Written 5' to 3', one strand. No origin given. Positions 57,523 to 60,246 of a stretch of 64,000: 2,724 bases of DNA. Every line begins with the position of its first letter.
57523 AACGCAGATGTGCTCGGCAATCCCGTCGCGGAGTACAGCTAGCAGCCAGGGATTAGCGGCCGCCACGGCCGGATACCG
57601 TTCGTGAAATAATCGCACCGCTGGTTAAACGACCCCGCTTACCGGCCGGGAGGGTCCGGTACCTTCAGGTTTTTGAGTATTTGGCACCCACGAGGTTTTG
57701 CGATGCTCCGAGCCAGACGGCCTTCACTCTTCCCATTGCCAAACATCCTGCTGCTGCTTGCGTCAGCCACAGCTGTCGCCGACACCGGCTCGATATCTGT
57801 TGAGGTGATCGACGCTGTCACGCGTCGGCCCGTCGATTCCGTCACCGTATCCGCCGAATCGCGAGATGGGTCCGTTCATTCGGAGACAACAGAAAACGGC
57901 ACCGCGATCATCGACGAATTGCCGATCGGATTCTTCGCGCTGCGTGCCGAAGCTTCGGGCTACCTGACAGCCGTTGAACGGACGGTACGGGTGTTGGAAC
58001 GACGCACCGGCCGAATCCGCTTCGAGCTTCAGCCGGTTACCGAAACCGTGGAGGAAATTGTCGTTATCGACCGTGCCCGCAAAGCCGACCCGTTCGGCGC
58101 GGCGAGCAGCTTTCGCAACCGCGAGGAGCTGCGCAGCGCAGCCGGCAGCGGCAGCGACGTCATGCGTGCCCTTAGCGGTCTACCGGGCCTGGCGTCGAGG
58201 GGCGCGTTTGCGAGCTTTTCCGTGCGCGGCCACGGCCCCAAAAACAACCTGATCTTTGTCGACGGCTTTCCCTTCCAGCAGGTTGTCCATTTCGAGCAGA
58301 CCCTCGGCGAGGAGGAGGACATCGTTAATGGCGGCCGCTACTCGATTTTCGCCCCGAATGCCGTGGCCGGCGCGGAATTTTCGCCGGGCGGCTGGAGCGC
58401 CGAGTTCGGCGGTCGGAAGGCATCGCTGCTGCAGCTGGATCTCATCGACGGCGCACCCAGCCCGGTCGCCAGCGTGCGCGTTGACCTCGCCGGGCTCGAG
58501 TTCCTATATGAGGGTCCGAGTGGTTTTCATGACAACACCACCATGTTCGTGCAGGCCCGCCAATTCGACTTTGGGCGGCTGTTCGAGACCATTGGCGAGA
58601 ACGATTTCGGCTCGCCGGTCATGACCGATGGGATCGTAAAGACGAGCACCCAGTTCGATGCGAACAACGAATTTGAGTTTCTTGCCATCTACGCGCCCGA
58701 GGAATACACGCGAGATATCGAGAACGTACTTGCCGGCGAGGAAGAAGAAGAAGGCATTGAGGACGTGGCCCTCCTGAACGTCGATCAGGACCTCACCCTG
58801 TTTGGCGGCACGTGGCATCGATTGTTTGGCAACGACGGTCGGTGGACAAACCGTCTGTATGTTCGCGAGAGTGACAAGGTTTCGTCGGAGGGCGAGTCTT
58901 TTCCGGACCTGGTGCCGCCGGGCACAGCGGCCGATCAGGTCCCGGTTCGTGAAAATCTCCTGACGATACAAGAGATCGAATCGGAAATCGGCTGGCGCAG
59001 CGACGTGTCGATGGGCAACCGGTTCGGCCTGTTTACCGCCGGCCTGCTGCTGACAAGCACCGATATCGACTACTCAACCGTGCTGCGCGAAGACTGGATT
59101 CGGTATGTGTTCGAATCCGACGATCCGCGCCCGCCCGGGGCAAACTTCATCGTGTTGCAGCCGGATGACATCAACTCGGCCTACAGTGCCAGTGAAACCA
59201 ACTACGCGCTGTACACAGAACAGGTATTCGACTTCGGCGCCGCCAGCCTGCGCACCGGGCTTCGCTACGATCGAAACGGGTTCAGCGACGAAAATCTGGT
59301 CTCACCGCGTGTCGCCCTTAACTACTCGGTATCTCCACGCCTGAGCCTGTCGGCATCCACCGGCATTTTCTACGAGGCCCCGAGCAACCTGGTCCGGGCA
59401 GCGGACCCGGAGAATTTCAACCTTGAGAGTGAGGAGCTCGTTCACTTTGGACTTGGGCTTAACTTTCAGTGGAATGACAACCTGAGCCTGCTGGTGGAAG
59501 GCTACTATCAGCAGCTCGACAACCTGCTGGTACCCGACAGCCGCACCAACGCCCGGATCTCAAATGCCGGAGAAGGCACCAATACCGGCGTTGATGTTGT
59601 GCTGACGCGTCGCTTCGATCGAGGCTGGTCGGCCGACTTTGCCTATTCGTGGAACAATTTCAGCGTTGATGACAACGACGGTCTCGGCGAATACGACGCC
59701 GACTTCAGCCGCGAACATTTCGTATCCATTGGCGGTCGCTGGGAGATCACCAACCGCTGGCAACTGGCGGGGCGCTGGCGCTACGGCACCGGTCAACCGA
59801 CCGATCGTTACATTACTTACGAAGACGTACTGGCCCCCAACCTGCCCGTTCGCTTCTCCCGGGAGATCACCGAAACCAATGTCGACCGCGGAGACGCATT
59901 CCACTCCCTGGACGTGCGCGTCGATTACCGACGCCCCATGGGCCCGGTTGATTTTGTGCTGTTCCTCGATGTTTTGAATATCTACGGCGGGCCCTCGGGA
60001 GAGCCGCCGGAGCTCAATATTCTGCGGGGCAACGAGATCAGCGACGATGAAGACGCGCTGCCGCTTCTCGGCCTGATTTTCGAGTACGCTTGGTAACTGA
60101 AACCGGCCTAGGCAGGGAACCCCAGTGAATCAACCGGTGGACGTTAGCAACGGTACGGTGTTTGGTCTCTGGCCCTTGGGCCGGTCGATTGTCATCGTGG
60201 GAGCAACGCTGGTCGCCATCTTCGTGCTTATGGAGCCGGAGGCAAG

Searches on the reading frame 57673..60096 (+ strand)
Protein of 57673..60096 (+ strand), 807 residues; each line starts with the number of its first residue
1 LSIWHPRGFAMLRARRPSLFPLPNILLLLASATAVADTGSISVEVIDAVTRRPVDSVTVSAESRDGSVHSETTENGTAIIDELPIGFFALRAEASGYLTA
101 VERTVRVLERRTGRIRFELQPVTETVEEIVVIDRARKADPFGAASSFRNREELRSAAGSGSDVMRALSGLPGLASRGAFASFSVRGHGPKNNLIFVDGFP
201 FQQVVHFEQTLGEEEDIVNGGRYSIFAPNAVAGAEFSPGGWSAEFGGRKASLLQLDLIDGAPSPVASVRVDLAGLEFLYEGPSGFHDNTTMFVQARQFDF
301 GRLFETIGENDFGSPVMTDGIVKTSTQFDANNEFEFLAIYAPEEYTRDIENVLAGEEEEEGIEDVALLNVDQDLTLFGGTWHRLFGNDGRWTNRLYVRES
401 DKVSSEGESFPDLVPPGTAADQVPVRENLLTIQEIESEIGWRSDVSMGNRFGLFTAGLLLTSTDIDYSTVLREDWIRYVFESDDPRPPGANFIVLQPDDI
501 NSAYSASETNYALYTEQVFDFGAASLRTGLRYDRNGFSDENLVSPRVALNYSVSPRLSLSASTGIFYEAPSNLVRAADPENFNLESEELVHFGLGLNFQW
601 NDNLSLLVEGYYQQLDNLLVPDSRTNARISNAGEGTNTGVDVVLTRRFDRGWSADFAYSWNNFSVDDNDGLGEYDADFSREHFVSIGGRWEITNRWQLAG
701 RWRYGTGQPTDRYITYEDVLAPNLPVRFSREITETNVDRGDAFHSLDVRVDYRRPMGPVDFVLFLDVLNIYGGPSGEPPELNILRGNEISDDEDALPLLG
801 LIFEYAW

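Call 82: search_protein_families(library=pfam, proteins=[window:57673-60096:+], max_evalue=0.00001)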
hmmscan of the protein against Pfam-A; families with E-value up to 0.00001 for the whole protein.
window:57673-60096:+ (807 aa): 3 families
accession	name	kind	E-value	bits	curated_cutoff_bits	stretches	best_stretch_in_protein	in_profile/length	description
PF13620.12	CarboxypepD_reg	-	7e-09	36.4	32.3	1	40-120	1-82/82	Carboxypeptidase regulatory-like domain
PF13557.12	Phenol_MetA_deg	-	2.2e-07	31.6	22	0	635-713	155-232/242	Putative MetA-pathway of phenol degradation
PF07715.20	Plug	-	3.3e-06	28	23.9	1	150-248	14-102/107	TonB-dependent Receptor Plug Domain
